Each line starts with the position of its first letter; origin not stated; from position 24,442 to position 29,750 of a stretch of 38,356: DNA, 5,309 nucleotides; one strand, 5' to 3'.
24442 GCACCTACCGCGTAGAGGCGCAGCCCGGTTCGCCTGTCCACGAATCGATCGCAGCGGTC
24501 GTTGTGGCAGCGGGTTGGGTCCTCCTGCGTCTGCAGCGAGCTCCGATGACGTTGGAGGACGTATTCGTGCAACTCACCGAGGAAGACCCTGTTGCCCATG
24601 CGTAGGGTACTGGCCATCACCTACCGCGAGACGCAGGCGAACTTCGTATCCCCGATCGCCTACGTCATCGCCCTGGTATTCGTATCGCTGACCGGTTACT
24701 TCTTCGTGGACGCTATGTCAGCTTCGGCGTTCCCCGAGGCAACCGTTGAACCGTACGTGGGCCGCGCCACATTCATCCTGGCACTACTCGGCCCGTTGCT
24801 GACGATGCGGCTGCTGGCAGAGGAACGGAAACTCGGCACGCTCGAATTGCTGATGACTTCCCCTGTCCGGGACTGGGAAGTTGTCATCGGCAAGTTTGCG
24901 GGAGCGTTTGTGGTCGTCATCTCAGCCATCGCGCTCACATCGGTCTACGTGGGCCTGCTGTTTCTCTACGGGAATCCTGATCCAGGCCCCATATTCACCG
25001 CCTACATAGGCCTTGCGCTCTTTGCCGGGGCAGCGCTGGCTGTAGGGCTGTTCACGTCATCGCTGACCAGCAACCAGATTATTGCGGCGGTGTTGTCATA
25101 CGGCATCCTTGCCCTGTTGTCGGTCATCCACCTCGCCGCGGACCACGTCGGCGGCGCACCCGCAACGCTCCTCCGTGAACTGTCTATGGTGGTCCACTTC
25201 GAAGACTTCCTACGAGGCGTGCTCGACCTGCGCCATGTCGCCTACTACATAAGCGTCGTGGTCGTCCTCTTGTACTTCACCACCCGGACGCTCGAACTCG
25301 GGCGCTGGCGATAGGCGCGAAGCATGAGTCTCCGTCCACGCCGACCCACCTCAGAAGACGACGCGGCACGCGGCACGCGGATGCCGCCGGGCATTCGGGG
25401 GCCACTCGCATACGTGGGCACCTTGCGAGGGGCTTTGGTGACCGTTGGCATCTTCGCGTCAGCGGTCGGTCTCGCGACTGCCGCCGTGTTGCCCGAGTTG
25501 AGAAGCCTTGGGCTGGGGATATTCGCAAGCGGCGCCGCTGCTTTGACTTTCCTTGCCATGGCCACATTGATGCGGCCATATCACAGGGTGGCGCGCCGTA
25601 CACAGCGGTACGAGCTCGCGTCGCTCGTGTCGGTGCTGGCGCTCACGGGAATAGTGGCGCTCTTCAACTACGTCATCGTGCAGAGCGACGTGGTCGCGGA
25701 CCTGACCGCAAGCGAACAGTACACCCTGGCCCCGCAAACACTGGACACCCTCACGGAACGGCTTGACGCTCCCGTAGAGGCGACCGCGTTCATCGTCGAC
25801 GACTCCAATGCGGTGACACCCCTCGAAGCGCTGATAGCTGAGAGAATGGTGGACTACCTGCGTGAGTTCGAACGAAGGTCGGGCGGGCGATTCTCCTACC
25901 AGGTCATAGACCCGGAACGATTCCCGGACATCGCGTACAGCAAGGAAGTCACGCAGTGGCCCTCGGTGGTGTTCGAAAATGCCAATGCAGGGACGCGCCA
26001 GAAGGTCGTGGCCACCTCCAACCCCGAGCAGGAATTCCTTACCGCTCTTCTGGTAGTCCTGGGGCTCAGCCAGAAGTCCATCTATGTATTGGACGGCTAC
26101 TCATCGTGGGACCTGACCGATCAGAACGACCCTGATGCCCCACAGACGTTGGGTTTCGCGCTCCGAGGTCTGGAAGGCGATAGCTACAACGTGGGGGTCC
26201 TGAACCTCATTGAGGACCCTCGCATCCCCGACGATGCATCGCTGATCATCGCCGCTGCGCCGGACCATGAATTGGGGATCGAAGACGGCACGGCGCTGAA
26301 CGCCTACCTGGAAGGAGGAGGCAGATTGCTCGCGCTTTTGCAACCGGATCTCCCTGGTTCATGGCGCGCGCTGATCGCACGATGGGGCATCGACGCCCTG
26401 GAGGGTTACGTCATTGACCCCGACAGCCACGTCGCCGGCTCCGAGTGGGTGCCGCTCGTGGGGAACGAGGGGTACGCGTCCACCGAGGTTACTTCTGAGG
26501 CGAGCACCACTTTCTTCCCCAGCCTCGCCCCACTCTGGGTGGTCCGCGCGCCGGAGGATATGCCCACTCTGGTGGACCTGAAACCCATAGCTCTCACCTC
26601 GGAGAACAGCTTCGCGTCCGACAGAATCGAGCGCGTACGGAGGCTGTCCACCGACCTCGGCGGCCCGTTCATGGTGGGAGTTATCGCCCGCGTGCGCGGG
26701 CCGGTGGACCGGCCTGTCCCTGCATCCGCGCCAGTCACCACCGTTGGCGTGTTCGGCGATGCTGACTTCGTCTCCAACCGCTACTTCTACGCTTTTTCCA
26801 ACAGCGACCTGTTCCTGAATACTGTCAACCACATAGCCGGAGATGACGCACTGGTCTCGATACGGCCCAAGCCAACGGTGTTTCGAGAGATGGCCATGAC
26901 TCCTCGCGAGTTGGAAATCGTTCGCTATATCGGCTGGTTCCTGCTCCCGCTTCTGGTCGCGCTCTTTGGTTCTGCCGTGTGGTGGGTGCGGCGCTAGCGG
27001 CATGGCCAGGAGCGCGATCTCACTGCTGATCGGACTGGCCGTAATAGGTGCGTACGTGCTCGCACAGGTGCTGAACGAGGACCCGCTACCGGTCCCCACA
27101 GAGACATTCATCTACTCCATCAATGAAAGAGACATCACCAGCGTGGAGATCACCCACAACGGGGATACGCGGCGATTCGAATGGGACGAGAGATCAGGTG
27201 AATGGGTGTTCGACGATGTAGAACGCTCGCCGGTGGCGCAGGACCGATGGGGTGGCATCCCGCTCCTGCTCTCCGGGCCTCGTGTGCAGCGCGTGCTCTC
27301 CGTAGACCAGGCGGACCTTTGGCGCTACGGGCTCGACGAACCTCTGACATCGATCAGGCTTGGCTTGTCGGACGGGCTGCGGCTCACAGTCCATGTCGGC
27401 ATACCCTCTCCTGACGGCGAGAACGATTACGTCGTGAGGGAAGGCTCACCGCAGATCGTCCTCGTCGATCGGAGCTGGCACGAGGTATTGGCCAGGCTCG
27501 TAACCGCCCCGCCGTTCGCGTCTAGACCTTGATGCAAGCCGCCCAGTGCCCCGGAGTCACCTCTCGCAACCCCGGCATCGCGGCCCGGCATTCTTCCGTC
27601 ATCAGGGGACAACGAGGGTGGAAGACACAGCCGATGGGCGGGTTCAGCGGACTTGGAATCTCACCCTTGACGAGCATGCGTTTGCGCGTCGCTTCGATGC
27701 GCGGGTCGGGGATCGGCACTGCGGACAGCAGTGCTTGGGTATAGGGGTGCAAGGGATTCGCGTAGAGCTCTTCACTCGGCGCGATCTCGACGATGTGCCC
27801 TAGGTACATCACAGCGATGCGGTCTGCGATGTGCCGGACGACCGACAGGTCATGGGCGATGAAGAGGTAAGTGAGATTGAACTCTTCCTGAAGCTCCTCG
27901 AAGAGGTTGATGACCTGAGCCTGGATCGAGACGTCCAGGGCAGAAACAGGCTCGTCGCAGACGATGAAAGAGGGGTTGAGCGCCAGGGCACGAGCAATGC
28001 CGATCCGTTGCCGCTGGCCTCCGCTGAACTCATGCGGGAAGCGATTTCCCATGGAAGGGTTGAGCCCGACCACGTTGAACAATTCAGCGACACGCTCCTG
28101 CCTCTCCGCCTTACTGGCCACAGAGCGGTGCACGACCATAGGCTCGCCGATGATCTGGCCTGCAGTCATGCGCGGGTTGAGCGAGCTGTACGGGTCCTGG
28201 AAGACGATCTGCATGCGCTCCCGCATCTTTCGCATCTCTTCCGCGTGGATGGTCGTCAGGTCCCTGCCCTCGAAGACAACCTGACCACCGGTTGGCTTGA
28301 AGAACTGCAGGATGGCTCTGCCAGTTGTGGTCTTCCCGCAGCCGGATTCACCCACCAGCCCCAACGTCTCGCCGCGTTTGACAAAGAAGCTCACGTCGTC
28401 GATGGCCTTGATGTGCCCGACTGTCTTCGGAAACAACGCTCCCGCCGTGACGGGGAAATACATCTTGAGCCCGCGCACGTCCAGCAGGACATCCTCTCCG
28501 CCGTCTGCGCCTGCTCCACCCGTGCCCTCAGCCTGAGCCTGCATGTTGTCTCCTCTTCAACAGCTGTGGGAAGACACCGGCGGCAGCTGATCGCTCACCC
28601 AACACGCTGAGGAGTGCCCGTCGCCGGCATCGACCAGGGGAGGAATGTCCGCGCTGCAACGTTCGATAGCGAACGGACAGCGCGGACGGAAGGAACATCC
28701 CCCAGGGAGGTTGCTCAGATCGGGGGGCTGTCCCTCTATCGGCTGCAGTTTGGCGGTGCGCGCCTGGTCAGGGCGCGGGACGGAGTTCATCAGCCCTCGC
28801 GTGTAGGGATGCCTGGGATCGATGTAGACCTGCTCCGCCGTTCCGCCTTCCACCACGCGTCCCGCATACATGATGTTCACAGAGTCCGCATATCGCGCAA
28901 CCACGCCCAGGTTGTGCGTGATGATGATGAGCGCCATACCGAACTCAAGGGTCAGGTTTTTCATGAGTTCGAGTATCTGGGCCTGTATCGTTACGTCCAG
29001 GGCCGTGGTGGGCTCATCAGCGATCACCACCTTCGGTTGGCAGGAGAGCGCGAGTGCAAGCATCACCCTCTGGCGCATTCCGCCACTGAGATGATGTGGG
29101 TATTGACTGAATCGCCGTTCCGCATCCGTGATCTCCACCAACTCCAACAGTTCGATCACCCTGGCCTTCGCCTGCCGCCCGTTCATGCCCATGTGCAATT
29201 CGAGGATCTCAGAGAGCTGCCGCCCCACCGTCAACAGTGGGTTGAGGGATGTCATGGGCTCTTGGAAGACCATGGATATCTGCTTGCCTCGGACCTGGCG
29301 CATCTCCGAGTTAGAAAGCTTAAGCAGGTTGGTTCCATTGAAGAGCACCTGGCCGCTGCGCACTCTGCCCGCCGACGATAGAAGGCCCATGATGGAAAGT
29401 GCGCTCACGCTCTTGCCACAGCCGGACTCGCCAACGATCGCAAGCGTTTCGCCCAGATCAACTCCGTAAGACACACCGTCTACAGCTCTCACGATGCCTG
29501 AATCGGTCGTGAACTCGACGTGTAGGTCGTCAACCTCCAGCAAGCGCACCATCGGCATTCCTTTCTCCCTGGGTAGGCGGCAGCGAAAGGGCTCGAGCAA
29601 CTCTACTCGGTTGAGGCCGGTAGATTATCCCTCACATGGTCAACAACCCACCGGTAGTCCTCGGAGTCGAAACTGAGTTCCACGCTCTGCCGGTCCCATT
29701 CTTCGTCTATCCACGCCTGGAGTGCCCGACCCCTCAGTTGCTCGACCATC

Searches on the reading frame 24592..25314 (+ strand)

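Call 5: search_protein_families(library=pfam, proteins=[window:24592-25314:+])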
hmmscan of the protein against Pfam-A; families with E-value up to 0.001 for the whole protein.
window:24592-25314:+ (240 aa): 5 families
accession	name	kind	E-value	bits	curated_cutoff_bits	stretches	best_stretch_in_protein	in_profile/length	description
PF12679.13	ABC2_membrane_2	-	5.6e-10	39.4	27.2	1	58-179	73-198/283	ABC-2 family transporter protein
PF12698.13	ABC2_membrane_3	-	7.5e-10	38.9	31.6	1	55-179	164-285/347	ABC-2 family transporter protein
PF01061.29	ABC2_membrane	-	4.4e-08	33.4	26.9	1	5-176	9-173/211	ABC-2 type transporter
PF13346.12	ABC2_membrane_5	-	1.5e-06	28.4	25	1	61-191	41-167/205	ABC-2 family transporter protein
PF12730.13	ABC2_membrane_4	-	3.5e-05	24.3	27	1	25-169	19-172/179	ABC-2 family transporter protein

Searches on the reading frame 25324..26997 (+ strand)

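Call 5: search_protein_families(library=pfam, proteins=[window:25324-26997:+])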
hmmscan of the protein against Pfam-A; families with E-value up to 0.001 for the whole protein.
window:25324-26997:+ (557 aa): 2 families
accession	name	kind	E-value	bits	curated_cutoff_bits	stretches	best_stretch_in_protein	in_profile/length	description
PF09822.16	ABC_transp_aux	-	1.3e-11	44.8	34.7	1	251-499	2-287/288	ABC-type uncharacterized transport system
PF23357.1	DUF7088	-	5.4e-10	39.8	27.8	1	131-216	3-84/105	Domain of unknown function (DUF7088)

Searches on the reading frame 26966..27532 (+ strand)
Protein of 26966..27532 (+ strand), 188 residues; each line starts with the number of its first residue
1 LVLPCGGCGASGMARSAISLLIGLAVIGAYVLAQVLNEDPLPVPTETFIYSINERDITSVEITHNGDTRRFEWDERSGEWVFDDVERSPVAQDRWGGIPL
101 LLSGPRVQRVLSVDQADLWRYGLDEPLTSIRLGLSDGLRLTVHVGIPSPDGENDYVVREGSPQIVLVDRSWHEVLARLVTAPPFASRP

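Call 5: search_protein_families(library=pfam, proteins=[window:26966-27532:+])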
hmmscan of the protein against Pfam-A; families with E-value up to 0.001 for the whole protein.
window:26966-27532:+ (188 aa): 1 family
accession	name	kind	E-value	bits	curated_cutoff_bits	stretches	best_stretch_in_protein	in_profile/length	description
PF14238.11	DUF4340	-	4.7e-10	40.4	25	1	80-173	1-93/183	Domain of unknown function (DUF4340)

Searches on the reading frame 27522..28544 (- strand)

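Call 5: search_protein_families(library=pfam, proteins=[window:27522-28544:-])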
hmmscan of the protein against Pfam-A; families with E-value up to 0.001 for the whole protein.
window:27522-28544:- (340 aa): 4 families
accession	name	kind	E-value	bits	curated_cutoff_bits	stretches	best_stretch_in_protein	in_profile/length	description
PF00005.33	ABC_tran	-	2.2e-32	112.9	25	1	49-200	2-136/137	ABC transporter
PF08352.17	oligo_HPY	-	1.4e-19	70.6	27.1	1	252-319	1-65/65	Oligopeptide/dipeptide transporter, C-terminal region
PF02463.25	SMC_N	-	0.00011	22.2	40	1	62-239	28-205/220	RecF/RecN/SMC N terminal domain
PF13304.12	AAA_21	-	0.00044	20.8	27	0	170-220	235-288/304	AAA domain, putative AbiEii toxin, Type IV TA system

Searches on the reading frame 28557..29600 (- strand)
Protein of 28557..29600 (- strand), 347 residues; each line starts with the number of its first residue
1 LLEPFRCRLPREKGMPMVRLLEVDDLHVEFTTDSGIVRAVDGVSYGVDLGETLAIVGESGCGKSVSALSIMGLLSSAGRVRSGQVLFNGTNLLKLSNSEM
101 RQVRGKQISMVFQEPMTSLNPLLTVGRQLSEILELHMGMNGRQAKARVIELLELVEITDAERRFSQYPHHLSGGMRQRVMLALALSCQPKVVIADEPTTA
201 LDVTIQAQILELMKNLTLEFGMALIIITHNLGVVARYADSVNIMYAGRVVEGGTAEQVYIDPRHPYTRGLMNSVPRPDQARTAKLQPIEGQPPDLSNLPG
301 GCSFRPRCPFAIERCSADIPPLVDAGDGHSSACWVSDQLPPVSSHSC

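Call 5: search_protein_families(library=pfam, proteins=[window:28557-29600:-])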
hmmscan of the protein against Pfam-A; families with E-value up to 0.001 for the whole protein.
window:28557-29600:- (347 aa): 4 families
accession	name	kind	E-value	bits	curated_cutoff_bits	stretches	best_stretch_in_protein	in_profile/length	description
PF00005.33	ABC_tran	-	6.2e-31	108.3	25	1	41-199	2-137/137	ABC transporter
PF08352.17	oligo_HPY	-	5.9e-22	78.3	27.1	1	250-315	1-65/65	Oligopeptide/dipeptide transporter, C-terminal region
PF02463.25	SMC_N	-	2.3e-08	34.2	40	1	53-243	27-211/220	RecF/RecN/SMC N terminal domain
PF13304.12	AAA_21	-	3.1e-06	27.9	27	1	154-234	221-303/304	AAA domain, putative AbiEii toxin, Type IV TA system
